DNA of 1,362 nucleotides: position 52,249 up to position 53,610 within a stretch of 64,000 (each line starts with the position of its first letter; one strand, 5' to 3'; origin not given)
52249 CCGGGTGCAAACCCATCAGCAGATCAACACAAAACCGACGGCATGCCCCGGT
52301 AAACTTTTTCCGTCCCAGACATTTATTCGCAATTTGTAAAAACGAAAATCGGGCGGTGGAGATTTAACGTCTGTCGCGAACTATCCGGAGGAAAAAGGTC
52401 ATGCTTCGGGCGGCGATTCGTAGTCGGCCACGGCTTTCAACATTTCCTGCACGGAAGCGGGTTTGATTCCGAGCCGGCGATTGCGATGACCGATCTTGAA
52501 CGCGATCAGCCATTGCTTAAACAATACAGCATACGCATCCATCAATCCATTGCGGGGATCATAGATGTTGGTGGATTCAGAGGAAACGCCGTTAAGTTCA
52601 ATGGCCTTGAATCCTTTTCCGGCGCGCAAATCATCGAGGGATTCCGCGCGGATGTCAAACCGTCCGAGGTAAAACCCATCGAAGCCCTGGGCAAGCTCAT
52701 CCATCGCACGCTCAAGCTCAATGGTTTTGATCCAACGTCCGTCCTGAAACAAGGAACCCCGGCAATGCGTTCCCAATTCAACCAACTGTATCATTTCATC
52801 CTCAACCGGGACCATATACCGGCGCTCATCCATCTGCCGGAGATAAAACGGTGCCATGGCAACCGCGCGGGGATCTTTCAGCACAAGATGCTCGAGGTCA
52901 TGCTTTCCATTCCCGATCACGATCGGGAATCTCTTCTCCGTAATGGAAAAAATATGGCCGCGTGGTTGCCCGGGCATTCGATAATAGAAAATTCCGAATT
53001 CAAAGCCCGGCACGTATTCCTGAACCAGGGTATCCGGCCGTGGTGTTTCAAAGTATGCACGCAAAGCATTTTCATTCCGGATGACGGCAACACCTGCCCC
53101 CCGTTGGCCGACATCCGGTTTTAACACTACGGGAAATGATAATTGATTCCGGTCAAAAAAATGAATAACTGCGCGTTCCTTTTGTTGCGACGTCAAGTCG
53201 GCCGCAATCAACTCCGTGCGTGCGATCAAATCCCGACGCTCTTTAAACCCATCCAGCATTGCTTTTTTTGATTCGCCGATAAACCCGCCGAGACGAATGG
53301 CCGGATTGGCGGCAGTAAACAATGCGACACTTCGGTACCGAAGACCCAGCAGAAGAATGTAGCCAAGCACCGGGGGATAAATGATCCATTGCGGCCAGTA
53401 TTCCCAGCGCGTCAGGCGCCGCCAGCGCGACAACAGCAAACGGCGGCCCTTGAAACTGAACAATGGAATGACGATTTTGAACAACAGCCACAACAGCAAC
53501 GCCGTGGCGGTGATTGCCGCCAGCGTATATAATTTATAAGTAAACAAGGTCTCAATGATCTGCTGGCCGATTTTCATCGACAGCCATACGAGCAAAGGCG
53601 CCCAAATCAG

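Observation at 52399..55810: Alpha/beta-hydrolase - DedA - ATP-grasp fusion at the end of the dapA-dapB-folK-panB operon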

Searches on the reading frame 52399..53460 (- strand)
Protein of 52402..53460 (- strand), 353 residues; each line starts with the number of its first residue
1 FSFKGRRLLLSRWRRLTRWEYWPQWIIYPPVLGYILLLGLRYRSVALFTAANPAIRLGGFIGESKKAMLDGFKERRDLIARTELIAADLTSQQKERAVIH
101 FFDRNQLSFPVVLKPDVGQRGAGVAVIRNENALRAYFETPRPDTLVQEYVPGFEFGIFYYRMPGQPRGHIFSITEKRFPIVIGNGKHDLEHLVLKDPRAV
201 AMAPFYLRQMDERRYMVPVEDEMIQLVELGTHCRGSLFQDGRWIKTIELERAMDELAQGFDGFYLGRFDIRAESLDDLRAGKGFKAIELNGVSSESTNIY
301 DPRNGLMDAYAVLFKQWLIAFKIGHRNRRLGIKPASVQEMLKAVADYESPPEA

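Call 6: search_protein_families(library=ncbifam, proteins=[window:52399-53400:-], max_evalue=1)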
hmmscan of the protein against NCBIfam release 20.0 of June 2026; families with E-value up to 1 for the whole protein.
window:52399-53400:- (333 aa): 16 families
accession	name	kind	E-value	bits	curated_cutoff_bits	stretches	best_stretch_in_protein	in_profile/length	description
TIGR02068.2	cya_phycin_syn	equivalog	1e-06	27.1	850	1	76-174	238-332/862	cyanophycin synthetase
NF053643.1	Ddl_archaea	equivalog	3.5e-06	26.2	500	1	78-137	133-187/367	putative pseudomurein biosynthesis ATP-grasp protein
NF002563.0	PRK02186.1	subfamily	1.1e-05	23.8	625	1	59-157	122-213/890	argininosuccinate lyase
NF009406.0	PRK12767.1-5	equivalog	1.4e-05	24.3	271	1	76-140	136-199/327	carbamoyl phosphate synthase-like protein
NF010623.0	PRK14016.1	subfamily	1.8e-05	23.1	877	1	85-173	246-332/871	cyanophycin synthetase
NF009402.0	PRK12767.1-1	equivalog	2.1e-05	23.5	218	1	85-131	145-194/329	carbamoyl phosphate synthase-like protein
TIGR00768.1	rimK_fam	subfamily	5.3e-05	22.7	143.4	1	59-130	95-170/276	RimK family alpha-L-glutamate ligase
TIGR04443.1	F420_CofF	equivalog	0.0015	17.6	300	1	78-131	119-173/283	coenzyme gamma-F420-2:alpha-L-glutamate ligase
NF009403.0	PRK12767.1-2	equivalog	0.0064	15.7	286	1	82-137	137-191/342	carbamoyl phosphate synthase-like protein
NF000144.1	D_ala_D_lac_VanF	exception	0.01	14.9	750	1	83-137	160-217/343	D-alanine--(R)-lactate ligase VanF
NF041202.1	StoA_CxxC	exception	0.016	15.1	210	1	60-95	83-119/163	endospore biogenesis thiol-disulfide oxidoreductase StoA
NF009405.0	PRK12767.1-4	equivalog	0.02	13.9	390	1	83-137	139-192/320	carbamoyl phosphate synthase-like protein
TIGR02144.1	LysX_arch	equivalog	0.023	13.8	275.6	1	85-119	119-153/281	lysine biosynthesis protein LysX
TIGR03909.1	pyrrolys_PylC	equivalog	0.032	12.9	248.3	1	83-133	119-170/374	3-methylornithine--L-lysine ligase PylC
NF009404.0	PRK12767.1-3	equivalog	0.034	13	316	1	78-117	136-175/344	carbamoyl phosphate synthase-like protein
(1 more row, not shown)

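Call 35: search_solved_structures(query=A3, max_evalue=10, show_alignments=2)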
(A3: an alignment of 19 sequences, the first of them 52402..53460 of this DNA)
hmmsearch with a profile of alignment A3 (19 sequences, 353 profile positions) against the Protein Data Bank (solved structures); distinct sequences matched with E-value up to 10: 94 (the best 60 are shown).
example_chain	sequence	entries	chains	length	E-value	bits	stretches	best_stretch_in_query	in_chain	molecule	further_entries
7ta5_A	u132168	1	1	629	7.9e-08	34.8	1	103-291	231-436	Glutathione synthase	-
8fxh_A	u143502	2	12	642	5.3e-06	28.8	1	104-291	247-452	RimK domain-containing protein ATP-grasp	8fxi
3r23_A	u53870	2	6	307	9.2e-06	28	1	84-155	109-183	D-alanine--D-alanine ligase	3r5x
7wac_A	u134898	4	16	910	1.4e-05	27.4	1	108-198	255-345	Cyanophycin synthase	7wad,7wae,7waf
3ln6_A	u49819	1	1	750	3.5e-05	26.1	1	103-193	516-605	Glutathione biosynthesis bifunctional protein gshAB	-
2pn1_A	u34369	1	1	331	3.7e-05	26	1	94-196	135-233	Carbamoylphosphate synthase large subunit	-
7txv_A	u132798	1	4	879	0.00014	24.1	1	108-196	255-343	Cyanophycin synthase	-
7lg5_A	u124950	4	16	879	0.00014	24.1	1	108-196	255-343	Cyanophycin synthase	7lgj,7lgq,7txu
7lgm_A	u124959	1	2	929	0.00036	22.8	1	103-194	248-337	Cyanophycin synthase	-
7lgn_A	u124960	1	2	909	0.00058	22.1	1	101-194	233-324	Cyanophycin synthase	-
8evx_A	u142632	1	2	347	0.001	21.3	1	69-157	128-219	D-alanine--D-alanine ligase A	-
8evv_A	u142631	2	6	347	0.001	21.3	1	69-157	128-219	D-alanine--D-alanine ligase A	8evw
2xcl_A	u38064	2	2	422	0.0024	20.1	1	61-160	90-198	PHOSPHORIBOSYLAMINE--GLYCINE LIGASE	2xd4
2vpq_A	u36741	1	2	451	0.0033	19.6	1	72-143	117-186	ACETYL-COA CARBOXYLASE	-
4dim_A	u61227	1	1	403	0.0086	18.2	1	104-157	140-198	Phosphoribosylglycinamide synthetase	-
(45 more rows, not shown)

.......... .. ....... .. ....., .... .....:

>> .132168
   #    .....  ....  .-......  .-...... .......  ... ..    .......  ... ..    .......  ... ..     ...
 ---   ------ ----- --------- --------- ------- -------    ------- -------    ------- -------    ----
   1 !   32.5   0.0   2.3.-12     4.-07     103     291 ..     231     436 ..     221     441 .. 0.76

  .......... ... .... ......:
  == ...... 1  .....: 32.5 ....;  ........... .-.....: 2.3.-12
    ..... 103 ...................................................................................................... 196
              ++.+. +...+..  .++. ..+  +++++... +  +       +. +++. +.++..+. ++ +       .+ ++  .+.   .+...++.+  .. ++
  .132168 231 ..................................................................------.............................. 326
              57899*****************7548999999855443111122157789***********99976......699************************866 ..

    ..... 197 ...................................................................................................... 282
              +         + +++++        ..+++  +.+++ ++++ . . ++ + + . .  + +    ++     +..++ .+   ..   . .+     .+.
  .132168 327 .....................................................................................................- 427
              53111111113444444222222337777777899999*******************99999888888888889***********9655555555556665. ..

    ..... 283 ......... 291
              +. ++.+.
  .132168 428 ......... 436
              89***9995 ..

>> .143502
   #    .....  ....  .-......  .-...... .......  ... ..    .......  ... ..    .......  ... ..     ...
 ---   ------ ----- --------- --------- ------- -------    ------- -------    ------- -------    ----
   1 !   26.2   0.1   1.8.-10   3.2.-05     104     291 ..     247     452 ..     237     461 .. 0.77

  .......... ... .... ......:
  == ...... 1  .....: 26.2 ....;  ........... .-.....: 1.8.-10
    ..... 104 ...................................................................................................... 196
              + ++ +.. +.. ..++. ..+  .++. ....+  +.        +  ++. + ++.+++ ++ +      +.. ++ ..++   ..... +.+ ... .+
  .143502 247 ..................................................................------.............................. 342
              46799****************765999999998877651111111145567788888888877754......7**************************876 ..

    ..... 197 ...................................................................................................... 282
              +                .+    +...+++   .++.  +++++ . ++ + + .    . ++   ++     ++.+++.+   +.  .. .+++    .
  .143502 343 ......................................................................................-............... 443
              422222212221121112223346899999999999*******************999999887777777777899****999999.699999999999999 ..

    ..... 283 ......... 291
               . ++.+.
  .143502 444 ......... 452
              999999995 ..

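Call 39: predict_structure(alignment_id=A3)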
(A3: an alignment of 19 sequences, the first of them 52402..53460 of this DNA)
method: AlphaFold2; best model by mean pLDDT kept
length: 353 residues; sequences in the alignment: 19
mean_pLDDT: 90.1   pTM: 0.87
mean pLDDT of the five models: 90.1, 87.0, 87.0, 87.0, 85.7
residues with pLDDT >= 90: 240; 70-90: 96; 50-70: 14; < 50: 3
segments of 3 or more residues with pLDDT < 50: none
pLDDT, mean of each block of 10 residues (from residue 1): 91 88 85 96 96 92 89 88 95 96 96 83 84 92 93 94 96 91 94 89 86 90 78 71 96 95 95 96 94 85 87 95 97 94 79 45
secondary structure, 60 per line:
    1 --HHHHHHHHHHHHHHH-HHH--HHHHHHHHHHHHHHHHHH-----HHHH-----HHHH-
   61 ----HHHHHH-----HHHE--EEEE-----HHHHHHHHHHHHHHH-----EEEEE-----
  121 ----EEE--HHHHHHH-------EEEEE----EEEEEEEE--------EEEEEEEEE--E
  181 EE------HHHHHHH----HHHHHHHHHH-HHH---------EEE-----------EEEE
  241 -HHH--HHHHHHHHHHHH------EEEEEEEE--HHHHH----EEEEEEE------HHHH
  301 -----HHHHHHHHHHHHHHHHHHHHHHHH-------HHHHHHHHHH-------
elements in order: H3-17 H24-41 H47-50 H56-59 H65-70 E82-85 H91-105 E111-115 E125-127 H130-136 E144-148 E153-160 E169-177 E180-182 H189-195 H200-209 E223-225 E237-240 H247-258 E265-272 H275-279 E284-290 H297-300 H306-329 H337-346

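Call 77: search_protein_representatives(protein=window:52402-53460:-)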
Query: 353 residues. Proteins with E-value up to 0.001 (for the whole library): 2849; up to 1e-10: 2113; up to 1e-30: 1165. The best 150 are listed.
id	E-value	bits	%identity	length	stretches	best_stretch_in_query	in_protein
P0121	1.2e-114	399.3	53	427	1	4-349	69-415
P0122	1.2e-114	399.3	52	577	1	4-349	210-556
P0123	3.3e-110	384.7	52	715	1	1-352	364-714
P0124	3.9e-108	377.9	55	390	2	100-351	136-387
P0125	6.4e-108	377.2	50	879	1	1-344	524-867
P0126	4.9e-107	374.2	52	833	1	2-347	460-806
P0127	1.9e-106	372.3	52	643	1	1-352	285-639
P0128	5.3e-106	370.8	51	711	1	2-347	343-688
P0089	3.7e-104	364.8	50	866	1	1-344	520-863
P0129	4.4e-104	364.5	47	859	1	2-346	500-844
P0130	4.8e-103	361.1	49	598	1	1-342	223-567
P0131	8.3e-103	360.3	50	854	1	3-344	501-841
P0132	1.3e-102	359.7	50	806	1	2-343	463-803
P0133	2.5e-102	358.7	49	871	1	2-345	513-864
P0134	3.2e-101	355.1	50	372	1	7-341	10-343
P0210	2.0e-84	299.9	42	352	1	5-346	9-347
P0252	6.1e-80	285.1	41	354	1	3-342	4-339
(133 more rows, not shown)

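Call 79: find_encoding_contigs(protein=P0252, flank=6000, max_places=4)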
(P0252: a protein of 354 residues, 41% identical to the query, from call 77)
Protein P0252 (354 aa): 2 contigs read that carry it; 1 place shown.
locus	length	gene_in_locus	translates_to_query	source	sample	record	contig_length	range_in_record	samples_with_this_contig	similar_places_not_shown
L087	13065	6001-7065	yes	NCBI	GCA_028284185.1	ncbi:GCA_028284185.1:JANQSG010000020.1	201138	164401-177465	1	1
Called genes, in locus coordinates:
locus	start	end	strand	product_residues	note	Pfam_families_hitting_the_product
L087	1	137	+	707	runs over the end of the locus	PF05496:RuvB_N (faint), PF13177:DNA_pol3_delta2, PF00004:AAA, PF13401:AAA_22 (faint), PF22608:DNAX_ATPase_lid, PF12169:DNA_pol3_gamma3, PF12170:DNA_pol3_tau_5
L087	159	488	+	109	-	PF02575:YbaB_DNA_bd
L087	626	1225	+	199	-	PF21176:RecR_HhH, PF01751:Toprim, PF13662:Toprim_4, PF21175:RecR_C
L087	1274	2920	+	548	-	PF18294:Pept_S41_N (weak), PF03572:Peptidase_S41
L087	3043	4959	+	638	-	PF02518:HATPase_c, PF13589:HATPase_c_3, PF00183:HSP90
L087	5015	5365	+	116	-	PF04892:VanZ-LLP1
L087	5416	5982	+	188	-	-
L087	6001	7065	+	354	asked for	-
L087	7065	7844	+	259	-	PF21926:FeeM (weak), PF13444:Acetyltransf_5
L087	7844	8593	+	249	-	PF01553:Acyltransferase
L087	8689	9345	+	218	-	PF00406:ADK, PF13207:AAA_17, PF05191:ADK_lid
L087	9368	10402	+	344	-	PF00762:Ferrochelatase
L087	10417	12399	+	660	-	PF00270:DEAD, PF04851:ResIII (weak), PF13307:Helicase_C_2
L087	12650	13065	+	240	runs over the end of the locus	PF00814:TsaD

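Call 80: find_encoding_contigs(protein=P0210, flank=6000, max_places=4)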
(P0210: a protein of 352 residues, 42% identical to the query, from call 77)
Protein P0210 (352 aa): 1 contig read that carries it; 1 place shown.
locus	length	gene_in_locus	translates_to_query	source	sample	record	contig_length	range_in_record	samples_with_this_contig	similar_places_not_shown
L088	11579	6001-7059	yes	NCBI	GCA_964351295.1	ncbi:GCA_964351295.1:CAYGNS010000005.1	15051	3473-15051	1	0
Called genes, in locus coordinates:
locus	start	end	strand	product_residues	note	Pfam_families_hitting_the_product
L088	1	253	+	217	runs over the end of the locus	PF13623:SurA_N_2, PF13624:SurA_N_3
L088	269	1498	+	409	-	PF13145:Rotamase_2, PF13616:Rotamase_3, PF00639:Rotamase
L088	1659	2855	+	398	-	PF12242:Eno-Rase_NADH_b, PF12241:Enoyl_reductase, PF07055:Eno-Rase_FAD_bd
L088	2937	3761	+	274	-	PF04445:SAM_MT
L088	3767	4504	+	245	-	PF20260:PUA_4 (weak), PF04452:Methyltrans_RNA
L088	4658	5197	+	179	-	PF05163:DinB, PF12867:DinB_2 (weak)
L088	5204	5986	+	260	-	PF05742:TANGO2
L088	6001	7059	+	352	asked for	-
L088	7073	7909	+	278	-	PF13444:Acetyltransf_5, PF21926:FeeM (weak)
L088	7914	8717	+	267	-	PF01553:Acyltransferase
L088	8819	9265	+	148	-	PF04945:YHS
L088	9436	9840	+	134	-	-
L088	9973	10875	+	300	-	PF05118:Asp_Arg_Hydrox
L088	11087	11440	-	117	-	-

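Call 85: find_homologous_proteins(query=P0252, max_evalue=1e-10)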
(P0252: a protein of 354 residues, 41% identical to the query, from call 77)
Query P0252 (354 aa): 214 proteins with E <= 1e-10 among 1680 candidates; the best 120 are listed.
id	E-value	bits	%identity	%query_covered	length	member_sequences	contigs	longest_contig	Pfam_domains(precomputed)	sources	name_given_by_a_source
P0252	1.3e-239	812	100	100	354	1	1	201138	-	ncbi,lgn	-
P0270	6.1e-146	504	62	97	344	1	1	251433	-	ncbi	-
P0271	7.2e-111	389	49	93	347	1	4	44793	-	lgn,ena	-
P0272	4.7e-103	363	55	82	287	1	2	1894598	-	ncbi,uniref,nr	ncbi:hypothetical protein [Kangiella sp. HZ709]|uniref:hypothetical protein n=1 Tax=Kangiella sp. HZ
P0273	6.7e-102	359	54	82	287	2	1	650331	-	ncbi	-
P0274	6.0e-92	327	57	73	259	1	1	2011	PF03133.21,PF08443.17,PF02655.20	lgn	-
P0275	8.0e-92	326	45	96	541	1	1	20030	PF09335.17,PF08443.17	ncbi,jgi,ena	-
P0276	1.3e-90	322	43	96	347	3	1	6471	-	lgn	-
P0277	1.4e-89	319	48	92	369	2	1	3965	-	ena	-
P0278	9.5e-89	316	44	93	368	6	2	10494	-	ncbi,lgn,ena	-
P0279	1.7e-88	315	43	95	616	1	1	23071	PF09335.17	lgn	-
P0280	5.4e-88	314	45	93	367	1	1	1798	-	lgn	-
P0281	2.1e-86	308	42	95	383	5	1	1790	-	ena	-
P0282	5.1e-86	307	45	93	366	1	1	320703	-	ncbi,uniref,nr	ncbi:hypothetical protein [Solimonas soli]|uniref:hypothetical protein n=1 Tax=Solimonas soli TaxID=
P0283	2.3e-85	305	45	93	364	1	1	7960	-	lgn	-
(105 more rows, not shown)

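Call 86: find_encoding_contigs(protein=P0282, flank=6000, max_places=2)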
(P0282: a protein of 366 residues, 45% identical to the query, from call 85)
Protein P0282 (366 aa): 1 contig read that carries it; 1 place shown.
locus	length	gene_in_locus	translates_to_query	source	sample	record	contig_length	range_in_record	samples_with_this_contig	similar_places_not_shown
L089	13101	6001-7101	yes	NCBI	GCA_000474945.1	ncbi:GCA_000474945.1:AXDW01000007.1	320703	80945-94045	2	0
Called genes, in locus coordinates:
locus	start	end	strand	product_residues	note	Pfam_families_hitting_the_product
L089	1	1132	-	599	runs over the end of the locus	PF00501:AMP-binding, PF13193:AMP-binding_C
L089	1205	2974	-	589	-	PF19576:Acyltransf_2, PF13444:Acetyltransf_5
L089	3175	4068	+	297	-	PF12852:Cupin_6, PF12833:HTH_18, PF00165:HTH_AraC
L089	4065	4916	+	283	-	PF00561:Abhydrolase_1, PF12146:Hydrolase_4, PF12697:Abhydrolase_6, PF07859:Abhydrolase_3 (weak), PF06821:Ser_hydrolase (weak), PF00561:Abhydrolase_1 (weak)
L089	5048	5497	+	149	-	-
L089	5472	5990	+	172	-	-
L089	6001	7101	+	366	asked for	-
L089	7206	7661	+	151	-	-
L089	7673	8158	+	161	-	-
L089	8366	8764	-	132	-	PF00380:Ribosomal_S9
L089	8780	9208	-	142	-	PF00572:Ribosomal_L13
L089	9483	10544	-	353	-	PF13671:AAA_33 (faint), PF00437:T2SSE, PF06414:Zeta_toxin (faint)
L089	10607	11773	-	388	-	PF00437:T2SSE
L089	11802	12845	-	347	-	PF00437:T2SSE, PF13191:AAA_16 (faint)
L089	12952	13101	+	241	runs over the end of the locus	PF01168:Ala_racemase_N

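Call 87: find_encoding_contigs(protein=P0272, flank=6000, max_places=2)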
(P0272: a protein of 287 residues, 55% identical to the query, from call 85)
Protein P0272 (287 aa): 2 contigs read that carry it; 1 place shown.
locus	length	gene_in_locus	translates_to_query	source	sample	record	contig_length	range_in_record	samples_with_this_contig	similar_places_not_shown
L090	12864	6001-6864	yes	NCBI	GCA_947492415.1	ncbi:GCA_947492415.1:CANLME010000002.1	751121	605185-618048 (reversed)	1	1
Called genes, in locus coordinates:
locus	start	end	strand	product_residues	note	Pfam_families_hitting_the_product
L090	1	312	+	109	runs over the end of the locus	PF02575:YbaB_DNA_bd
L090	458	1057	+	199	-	PF21176:RecR_HhH, PF02132:RecR_ZnF (weak), PF01751:Toprim, PF13662:Toprim_4, PF21175:RecR_C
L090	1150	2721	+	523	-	PF18294:Pept_S41_N (weak), PF03572:Peptidase_S41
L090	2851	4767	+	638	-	PF02518:HATPase_c, PF13589:HATPase_c_3, PF00183:HSP90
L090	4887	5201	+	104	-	PF04892:VanZ-LLP1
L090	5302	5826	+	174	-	-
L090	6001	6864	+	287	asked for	-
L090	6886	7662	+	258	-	PF21926:FeeM (weak), PF13444:Acetyltransf_5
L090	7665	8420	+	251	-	PF01553:Acyltransferase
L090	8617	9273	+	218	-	PF00406:ADK, PF13207:AAA_17, PF05191:ADK_lid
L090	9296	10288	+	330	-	PF00762:Ferrochelatase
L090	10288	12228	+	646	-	PF00270:DEAD, PF04851:ResIII (faint), PF13307:Helicase_C_2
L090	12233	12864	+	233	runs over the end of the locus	PF00814:TsaD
